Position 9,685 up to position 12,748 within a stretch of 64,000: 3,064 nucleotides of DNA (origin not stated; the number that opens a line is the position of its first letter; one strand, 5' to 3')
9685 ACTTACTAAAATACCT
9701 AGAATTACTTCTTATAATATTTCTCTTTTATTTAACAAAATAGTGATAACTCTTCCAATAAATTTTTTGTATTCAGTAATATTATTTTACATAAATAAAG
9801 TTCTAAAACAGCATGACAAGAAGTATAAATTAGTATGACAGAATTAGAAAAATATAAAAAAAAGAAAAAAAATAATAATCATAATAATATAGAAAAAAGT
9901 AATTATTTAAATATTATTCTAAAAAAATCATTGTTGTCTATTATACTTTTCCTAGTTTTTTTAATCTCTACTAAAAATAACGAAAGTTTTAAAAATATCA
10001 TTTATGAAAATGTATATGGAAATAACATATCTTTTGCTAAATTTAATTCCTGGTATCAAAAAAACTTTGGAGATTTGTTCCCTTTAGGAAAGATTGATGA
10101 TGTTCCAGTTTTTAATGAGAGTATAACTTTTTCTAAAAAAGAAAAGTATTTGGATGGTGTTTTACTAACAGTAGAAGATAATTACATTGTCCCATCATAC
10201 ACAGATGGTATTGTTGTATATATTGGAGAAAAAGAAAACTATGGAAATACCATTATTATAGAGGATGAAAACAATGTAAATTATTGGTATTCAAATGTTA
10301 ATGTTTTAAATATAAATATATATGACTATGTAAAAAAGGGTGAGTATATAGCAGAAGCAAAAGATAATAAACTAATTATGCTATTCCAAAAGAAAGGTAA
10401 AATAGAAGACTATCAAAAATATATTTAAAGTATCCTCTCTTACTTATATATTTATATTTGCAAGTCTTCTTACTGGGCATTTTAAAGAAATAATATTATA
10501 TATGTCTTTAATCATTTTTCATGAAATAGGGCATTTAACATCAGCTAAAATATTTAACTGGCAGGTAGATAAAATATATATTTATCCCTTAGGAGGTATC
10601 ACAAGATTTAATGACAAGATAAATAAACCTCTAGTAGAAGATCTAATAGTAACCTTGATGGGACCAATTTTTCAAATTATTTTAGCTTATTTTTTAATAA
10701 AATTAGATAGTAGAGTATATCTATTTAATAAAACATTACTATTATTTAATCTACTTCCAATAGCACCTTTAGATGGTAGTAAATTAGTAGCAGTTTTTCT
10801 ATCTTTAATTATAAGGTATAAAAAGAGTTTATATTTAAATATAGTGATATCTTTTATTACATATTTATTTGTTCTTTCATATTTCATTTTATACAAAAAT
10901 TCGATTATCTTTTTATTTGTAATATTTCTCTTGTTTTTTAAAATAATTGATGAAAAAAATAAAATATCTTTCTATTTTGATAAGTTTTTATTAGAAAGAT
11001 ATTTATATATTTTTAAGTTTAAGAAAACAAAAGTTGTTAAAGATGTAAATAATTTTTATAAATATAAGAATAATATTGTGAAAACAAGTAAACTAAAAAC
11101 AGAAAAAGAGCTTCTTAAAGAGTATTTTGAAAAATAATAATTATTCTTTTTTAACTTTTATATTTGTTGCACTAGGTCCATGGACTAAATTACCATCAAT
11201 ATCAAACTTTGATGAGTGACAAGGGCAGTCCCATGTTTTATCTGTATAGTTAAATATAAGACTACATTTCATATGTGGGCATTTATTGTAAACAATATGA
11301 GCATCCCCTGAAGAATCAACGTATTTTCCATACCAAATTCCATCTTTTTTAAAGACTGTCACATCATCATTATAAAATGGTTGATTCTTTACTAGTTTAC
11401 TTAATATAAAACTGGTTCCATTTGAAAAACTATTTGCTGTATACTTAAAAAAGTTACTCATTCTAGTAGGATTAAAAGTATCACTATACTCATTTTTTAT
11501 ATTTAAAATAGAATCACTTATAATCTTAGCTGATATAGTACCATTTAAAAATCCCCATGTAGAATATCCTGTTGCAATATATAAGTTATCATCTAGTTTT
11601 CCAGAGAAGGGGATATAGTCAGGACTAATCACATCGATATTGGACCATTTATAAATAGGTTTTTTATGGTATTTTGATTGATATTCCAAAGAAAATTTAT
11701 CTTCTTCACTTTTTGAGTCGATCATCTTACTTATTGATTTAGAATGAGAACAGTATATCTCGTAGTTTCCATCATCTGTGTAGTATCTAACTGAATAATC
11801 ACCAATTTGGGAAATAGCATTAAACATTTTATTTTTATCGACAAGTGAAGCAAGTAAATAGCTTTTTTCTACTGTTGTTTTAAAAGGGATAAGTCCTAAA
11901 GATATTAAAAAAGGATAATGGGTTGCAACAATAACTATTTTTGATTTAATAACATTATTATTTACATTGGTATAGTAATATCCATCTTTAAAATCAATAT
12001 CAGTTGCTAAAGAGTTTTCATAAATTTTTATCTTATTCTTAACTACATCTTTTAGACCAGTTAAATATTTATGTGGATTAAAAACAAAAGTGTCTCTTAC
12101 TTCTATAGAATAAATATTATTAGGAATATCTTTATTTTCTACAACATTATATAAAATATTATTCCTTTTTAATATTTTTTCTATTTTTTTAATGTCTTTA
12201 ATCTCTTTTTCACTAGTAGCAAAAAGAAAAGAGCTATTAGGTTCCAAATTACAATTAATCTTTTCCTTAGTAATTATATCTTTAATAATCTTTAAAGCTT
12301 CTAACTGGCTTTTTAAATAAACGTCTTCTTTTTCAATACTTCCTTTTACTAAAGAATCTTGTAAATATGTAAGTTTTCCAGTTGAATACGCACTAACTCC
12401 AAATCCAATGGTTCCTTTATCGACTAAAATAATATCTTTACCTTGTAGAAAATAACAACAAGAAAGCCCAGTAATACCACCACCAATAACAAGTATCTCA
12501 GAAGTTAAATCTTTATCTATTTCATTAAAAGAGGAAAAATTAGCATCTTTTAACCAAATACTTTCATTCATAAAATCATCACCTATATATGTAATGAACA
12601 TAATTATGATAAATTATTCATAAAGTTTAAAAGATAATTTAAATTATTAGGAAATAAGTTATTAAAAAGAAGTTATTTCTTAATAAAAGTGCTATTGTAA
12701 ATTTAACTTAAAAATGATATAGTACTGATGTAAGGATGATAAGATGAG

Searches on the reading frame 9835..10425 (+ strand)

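Call 6: search_protein_families(library=pfam, proteins=[window:9835-10425:+], max_evalue=0.01)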
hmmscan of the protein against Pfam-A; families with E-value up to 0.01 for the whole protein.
window:9835-10425:+ (197 aa): 1 family
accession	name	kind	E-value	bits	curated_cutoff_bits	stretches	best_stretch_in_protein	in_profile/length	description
PF01551.29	Peptidase_M23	-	4.4e-12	46.5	28.7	1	107-178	4-75/96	Peptidase family M23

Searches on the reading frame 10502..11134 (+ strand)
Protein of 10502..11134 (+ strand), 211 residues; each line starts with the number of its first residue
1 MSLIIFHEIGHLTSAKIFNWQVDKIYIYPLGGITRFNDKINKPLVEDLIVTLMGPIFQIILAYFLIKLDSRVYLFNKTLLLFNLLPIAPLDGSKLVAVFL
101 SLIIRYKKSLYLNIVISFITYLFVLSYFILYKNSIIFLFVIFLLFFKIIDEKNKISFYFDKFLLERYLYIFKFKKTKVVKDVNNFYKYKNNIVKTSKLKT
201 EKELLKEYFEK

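Call 6: search_protein_families(library=pfam, proteins=[window:10502-11134:+], max_evalue=0.01)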
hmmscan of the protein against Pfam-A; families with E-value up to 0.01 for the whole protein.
window:10502-11134:+ (211 aa): 2 families
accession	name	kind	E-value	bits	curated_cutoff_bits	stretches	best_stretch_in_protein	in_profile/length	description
PF02163.28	Peptidase_M50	-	2.3e-18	66.8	27.2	2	2-66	8-97/221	Peptidase family M50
PF13398.12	Peptidase_M50B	-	0.0023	18.1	26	0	4-149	25-157/201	Peptidase M50B-like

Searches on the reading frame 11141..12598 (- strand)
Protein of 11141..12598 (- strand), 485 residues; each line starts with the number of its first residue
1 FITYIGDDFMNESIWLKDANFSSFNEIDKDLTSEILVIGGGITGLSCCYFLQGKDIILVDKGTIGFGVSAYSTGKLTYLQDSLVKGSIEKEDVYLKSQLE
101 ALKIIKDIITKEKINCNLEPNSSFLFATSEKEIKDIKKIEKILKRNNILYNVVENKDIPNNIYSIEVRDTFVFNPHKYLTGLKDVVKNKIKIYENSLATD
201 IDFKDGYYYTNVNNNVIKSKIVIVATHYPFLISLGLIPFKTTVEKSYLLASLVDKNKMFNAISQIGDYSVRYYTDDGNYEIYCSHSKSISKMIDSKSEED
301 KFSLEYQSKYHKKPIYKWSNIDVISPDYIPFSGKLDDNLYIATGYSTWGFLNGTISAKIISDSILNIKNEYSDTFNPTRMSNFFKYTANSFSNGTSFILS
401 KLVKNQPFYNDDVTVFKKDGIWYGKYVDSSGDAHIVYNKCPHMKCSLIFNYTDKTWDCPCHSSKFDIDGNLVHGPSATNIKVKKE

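Call 6: search_protein_families(library=pfam, proteins=[window:11141-12598:-], max_evalue=0.01)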
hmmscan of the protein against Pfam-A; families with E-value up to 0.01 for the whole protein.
window:11141-12598:- (485 aa): 4 families
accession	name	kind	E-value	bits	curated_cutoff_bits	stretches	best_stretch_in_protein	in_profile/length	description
PF01266.30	DAO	-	2.7e-28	99.9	27.9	1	35-362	2-352/353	FAD dependent oxidoreductase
PF00355.32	Rieske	-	1.5e-10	41.2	20.3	1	423-481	26-85/88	Rieske [2Fe-2S] domain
PF00890.30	FAD_binding_2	-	0.00052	19.8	20.4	1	35-80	2-49/414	FAD binding domain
PF13450.12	NAD_binding_8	-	0.00082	20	21.9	1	37-71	1-36/68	NAD(P)-binding Rossmann-like domain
